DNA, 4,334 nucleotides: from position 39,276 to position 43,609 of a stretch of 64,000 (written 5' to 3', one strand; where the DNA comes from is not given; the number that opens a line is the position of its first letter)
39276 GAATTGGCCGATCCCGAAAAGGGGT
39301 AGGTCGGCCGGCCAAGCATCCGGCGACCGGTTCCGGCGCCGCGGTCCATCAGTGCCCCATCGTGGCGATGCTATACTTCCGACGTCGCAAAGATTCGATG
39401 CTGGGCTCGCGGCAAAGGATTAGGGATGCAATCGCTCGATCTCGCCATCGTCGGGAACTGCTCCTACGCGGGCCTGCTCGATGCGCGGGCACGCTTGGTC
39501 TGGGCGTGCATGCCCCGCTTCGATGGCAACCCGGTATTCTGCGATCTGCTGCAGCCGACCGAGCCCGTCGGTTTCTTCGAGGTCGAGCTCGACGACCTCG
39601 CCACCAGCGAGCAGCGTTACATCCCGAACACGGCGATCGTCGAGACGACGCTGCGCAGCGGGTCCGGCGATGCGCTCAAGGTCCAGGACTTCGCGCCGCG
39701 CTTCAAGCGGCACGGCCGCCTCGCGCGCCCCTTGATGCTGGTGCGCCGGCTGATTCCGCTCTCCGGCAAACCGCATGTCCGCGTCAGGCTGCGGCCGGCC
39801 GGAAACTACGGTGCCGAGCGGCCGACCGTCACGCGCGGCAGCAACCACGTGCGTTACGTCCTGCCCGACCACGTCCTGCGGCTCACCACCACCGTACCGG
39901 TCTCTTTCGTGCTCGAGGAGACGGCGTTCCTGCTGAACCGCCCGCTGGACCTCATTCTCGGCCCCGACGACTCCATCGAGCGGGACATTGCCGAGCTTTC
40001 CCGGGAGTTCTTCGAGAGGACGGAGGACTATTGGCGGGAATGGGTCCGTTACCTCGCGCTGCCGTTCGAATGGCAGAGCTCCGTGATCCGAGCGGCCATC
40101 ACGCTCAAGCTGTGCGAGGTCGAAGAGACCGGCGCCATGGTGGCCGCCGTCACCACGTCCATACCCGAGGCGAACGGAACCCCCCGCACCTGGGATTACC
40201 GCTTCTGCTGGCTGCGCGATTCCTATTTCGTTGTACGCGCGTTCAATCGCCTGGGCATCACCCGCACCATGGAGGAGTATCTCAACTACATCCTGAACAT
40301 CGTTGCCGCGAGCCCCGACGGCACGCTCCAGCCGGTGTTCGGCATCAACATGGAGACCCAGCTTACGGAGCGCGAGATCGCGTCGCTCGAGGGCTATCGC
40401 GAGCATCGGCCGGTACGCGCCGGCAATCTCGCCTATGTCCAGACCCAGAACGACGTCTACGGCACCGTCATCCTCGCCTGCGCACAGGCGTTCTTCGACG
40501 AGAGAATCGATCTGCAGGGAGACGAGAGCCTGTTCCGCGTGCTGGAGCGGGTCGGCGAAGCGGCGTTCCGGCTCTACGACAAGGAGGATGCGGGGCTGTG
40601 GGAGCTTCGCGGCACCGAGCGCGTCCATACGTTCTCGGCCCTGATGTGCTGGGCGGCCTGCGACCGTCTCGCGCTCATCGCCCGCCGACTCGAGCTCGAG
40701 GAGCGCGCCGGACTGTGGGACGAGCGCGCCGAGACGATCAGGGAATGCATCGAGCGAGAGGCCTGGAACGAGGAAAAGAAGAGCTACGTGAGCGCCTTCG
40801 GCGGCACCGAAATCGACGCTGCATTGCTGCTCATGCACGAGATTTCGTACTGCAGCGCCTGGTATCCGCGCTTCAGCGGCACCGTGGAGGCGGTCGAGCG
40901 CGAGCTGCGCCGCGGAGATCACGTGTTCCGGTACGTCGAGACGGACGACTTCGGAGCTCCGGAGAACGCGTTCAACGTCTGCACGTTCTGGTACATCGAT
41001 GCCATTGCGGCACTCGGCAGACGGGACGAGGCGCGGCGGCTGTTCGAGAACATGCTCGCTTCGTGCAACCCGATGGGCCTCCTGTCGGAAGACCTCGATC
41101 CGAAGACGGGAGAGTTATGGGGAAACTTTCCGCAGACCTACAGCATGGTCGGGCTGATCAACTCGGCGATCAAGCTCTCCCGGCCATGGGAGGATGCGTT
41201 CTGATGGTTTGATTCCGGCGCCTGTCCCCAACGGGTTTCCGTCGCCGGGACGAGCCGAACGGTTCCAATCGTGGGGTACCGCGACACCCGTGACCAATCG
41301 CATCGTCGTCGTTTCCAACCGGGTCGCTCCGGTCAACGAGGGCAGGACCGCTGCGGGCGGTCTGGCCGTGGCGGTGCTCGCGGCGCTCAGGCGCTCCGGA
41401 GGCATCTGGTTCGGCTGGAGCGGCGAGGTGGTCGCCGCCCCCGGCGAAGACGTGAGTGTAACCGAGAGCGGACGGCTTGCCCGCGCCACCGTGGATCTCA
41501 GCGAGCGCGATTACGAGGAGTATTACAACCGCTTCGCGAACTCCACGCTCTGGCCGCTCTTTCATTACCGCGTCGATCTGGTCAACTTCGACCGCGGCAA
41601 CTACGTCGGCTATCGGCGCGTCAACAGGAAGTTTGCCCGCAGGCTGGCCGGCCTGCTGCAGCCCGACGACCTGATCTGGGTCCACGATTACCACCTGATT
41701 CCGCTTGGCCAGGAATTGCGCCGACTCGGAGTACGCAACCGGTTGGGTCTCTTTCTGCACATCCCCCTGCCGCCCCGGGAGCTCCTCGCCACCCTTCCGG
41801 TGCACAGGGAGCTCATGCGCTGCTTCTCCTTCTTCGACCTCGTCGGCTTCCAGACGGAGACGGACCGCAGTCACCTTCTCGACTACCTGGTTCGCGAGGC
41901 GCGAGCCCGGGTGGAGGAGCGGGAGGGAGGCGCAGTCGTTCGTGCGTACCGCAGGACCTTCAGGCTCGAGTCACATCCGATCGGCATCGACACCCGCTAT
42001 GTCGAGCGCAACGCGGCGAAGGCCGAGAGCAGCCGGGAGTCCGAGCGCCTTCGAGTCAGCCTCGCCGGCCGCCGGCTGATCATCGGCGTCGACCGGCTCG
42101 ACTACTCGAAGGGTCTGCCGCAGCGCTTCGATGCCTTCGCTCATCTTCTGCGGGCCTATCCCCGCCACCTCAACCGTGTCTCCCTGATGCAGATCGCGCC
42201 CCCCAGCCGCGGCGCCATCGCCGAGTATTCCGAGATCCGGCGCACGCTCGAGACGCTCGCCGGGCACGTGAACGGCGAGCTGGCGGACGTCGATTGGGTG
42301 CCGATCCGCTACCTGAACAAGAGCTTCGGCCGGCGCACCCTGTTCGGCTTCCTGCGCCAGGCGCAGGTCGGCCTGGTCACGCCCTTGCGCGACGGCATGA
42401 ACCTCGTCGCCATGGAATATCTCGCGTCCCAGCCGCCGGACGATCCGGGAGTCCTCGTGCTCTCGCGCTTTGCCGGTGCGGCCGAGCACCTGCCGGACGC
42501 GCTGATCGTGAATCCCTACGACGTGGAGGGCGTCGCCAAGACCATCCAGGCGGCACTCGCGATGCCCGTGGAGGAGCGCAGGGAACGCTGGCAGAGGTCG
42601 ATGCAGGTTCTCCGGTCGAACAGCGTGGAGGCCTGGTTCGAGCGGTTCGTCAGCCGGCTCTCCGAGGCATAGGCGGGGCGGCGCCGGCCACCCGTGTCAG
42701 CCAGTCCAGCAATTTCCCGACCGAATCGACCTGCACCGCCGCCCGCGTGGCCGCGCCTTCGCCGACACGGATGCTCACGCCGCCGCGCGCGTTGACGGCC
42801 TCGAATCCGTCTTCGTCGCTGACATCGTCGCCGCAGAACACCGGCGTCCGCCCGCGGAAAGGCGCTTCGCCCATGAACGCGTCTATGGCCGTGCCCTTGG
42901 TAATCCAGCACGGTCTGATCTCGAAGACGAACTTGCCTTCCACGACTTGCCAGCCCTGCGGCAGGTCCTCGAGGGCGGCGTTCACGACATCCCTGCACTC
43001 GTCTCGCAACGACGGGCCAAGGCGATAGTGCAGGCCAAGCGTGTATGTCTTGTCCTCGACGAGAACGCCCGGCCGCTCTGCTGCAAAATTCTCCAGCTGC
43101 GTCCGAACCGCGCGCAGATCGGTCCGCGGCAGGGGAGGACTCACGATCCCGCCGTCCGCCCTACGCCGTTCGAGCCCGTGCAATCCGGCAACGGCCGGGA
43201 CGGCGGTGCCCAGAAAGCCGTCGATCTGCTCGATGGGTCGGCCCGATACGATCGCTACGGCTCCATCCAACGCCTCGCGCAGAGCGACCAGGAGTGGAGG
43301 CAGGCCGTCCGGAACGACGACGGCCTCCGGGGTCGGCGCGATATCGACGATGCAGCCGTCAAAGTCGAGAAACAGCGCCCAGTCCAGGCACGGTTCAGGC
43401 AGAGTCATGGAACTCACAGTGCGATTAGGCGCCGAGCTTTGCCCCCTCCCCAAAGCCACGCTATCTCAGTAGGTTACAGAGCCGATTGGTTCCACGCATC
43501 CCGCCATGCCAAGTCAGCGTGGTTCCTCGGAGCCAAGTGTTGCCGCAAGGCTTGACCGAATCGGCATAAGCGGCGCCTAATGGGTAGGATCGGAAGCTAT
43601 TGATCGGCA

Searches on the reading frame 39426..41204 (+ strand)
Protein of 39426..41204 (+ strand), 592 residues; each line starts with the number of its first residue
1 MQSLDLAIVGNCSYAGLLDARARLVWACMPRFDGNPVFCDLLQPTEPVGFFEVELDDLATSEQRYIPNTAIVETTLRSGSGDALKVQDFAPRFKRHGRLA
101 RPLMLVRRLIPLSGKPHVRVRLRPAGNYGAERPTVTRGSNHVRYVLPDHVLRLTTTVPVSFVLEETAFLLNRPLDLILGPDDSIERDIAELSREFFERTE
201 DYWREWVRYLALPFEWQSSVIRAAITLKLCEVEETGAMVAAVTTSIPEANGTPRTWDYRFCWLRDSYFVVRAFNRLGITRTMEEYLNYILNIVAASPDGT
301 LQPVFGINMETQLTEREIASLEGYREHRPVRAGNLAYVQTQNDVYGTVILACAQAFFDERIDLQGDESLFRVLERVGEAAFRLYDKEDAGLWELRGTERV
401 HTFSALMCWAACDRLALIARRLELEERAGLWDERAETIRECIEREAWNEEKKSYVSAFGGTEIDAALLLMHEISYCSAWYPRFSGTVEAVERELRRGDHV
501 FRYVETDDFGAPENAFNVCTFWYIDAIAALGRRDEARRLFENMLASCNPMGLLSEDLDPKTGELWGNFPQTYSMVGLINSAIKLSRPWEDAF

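Call 10: search_protein_families(library=pfam, proteins=[window:39426-41204:+], max_evalue=0.01)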
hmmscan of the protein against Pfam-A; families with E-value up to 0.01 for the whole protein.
window:39426-41204:+ (592 aa): 5 families
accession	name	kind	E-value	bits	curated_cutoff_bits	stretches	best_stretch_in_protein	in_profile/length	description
PF00723.27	Glyco_hydro_15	-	1.9e-47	162.6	22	1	218-580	5-425/427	Glycosyl hydrolases family 15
PF19291.4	TREH_N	-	1.9e-09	37.5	23.1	1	7-141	19-141/211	Trehalase-like, N-terminal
PF22422.2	MGH1-like_GH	-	9.9e-08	32.4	27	1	397-460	170-231/356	Mannosylglycerate hydrolase MGH1-like glycoside hydrolase domain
PF01204.24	Trehalase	-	0.0013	18.1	21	0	405-455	311-360/512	Trehalase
PF13428.12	TPR_14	-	0.0032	18.4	23.5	0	522-547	6-31/44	Tetratricopeptide repeat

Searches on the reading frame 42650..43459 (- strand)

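Call 10: search_protein_families(library=pfam, proteins=[window:42650-43459:-], max_evalue=0.01)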
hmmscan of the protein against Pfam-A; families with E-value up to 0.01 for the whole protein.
window:42650-43459:- (269 aa): 1 family
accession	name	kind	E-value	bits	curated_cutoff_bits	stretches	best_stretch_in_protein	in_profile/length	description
PF02358.22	Trehalose_PPase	-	8.1e-28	97.6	27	1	30-235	1-218/235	Trehalose-phosphatase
